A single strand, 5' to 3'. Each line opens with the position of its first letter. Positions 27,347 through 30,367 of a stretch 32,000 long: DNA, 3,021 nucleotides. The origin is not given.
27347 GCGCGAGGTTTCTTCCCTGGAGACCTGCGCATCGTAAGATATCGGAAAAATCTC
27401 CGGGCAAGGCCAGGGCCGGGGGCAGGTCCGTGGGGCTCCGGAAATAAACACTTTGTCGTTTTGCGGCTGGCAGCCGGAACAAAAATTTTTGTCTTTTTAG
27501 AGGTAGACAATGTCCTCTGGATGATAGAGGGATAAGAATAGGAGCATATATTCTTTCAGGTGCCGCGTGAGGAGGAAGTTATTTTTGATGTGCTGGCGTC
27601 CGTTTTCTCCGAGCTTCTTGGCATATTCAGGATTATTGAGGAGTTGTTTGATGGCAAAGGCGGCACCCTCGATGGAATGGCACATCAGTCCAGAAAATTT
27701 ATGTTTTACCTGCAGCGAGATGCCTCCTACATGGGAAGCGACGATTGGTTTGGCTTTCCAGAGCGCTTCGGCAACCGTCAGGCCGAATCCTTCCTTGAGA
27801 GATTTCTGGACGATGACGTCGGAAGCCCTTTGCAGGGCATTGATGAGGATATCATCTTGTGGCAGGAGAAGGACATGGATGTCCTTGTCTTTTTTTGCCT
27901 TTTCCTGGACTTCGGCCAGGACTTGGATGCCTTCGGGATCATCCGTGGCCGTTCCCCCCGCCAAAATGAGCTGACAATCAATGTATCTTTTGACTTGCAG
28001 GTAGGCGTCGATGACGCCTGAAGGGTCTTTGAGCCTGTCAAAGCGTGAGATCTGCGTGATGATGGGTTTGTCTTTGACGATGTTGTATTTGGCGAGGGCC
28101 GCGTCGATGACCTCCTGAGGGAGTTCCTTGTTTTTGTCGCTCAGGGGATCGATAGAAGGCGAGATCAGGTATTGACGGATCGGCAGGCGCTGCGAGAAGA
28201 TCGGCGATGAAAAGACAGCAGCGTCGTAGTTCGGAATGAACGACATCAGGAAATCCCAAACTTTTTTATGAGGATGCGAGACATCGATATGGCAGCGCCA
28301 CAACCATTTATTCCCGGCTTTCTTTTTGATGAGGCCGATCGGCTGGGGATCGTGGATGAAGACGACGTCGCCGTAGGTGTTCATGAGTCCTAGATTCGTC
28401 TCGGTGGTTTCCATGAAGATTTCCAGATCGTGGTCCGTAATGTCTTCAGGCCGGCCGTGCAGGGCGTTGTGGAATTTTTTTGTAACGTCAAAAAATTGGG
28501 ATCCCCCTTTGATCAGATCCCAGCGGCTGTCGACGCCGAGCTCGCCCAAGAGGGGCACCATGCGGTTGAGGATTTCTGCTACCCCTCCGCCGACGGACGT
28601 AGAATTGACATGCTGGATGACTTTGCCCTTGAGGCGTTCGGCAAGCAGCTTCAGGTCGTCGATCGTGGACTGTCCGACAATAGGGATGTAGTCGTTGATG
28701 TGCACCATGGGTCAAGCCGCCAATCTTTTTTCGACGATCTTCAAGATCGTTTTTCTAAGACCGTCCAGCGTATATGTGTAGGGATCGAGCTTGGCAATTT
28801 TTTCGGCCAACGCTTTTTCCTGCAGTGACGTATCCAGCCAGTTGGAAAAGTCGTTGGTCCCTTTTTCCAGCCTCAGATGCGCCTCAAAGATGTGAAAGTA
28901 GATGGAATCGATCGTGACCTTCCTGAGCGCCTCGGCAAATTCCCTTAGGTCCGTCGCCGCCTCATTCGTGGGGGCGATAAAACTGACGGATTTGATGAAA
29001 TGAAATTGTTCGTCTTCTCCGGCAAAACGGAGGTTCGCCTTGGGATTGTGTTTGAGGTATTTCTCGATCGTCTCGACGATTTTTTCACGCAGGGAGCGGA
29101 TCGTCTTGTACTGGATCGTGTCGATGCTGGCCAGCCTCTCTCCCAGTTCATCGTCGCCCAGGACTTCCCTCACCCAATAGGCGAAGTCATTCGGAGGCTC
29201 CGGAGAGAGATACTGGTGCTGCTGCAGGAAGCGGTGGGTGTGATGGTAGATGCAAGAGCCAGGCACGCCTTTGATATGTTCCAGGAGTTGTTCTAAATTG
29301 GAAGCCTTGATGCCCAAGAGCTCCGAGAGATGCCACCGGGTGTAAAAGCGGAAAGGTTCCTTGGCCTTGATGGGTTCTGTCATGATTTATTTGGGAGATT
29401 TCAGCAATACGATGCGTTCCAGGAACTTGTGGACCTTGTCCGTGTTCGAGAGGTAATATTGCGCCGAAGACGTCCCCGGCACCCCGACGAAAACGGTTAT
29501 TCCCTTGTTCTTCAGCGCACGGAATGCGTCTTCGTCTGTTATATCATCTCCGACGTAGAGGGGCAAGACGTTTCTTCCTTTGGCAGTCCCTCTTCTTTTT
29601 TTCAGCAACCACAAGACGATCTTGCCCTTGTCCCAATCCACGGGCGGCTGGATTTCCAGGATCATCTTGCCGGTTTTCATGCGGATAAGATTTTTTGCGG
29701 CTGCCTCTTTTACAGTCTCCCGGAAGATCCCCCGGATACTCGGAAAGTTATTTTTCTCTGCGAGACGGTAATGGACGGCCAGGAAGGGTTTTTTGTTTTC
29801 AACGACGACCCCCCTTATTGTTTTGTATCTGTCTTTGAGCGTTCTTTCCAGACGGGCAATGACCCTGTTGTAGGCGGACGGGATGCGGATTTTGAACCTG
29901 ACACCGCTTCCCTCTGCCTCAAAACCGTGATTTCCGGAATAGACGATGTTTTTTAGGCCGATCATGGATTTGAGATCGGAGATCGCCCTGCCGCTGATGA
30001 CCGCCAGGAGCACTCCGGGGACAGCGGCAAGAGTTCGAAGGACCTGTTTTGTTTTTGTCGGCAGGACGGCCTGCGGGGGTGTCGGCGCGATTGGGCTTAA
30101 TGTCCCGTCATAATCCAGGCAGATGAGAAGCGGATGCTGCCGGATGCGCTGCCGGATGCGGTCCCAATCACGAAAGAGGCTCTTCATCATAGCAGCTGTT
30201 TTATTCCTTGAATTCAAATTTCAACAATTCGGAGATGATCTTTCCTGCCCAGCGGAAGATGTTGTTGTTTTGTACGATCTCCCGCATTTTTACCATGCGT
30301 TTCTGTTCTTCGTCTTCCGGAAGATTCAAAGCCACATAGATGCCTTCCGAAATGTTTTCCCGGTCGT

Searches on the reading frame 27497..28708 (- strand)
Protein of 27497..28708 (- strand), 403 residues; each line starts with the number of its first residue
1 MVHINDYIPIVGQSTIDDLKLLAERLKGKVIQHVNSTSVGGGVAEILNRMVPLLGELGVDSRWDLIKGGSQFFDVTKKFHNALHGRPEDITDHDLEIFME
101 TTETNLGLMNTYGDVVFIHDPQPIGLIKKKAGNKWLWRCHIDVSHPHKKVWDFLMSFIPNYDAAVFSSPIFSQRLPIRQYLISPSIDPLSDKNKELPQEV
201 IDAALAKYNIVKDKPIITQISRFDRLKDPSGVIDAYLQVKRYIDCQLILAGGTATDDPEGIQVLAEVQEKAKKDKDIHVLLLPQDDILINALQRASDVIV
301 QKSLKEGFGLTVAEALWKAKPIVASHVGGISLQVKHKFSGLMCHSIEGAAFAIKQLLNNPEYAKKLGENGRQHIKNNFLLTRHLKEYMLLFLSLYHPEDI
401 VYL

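Call 65: search_protein_families(library=pfam, proteins=[window:27497-28708:-], max_evalue=0.001)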
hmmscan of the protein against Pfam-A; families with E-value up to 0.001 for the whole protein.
window:27497-28708:- (403 aa): 4 families
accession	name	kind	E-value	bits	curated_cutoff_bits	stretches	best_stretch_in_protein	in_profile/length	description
PF21269.3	TreT_GT1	-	9.2e-53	178.2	27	1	33-172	1-143/144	Trehalose synthase, N-terminal domain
PF00534.26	Glycos_transf_1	-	5.7e-24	85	26.4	1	205-372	6-171/172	Glycosyl transferases group 1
PF13692.12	Glyco_trans_1_4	-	6.6e-13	49.6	27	1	215-359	2-142/142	Glycosyl transferases group 1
PF20706.3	GT4-conflict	-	7.2e-07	29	26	1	233-341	218-327/385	Family 4 Glycosyltransferase in conflict systems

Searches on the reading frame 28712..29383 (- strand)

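Call 65: search_protein_families(library=pfam, proteins=[window:28712-29383:-], max_evalue=0.001)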
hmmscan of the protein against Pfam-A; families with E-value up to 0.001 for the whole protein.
window:28712-29383:- (223 aa): 1 family
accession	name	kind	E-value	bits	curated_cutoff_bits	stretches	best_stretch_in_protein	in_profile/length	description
PF19027.5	DUF5752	-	2.4e-71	239.8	23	1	9-218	2-208/208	Family of unknown function (DUF5752)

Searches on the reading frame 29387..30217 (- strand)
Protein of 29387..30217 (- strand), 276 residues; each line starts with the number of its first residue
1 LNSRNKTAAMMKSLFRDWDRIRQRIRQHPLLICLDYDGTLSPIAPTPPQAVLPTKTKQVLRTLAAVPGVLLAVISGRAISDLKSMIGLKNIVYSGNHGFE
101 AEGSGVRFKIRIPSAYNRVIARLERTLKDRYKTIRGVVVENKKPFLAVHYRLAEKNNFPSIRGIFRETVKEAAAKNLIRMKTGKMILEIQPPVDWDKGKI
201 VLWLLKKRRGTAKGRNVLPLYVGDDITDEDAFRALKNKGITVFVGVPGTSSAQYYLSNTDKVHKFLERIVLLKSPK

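Call 65: search_protein_families(library=pfam, proteins=[window:29387-30217:-], max_evalue=0.001)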
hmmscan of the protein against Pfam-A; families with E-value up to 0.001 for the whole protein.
window:29387-30217:- (276 aa): 1 family
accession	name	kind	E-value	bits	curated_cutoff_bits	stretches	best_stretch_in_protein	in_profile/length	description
PF02358.22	Trehalose_PPase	-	1.8e-44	152.1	27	1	33-238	1-206/235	Trehalose-phosphatase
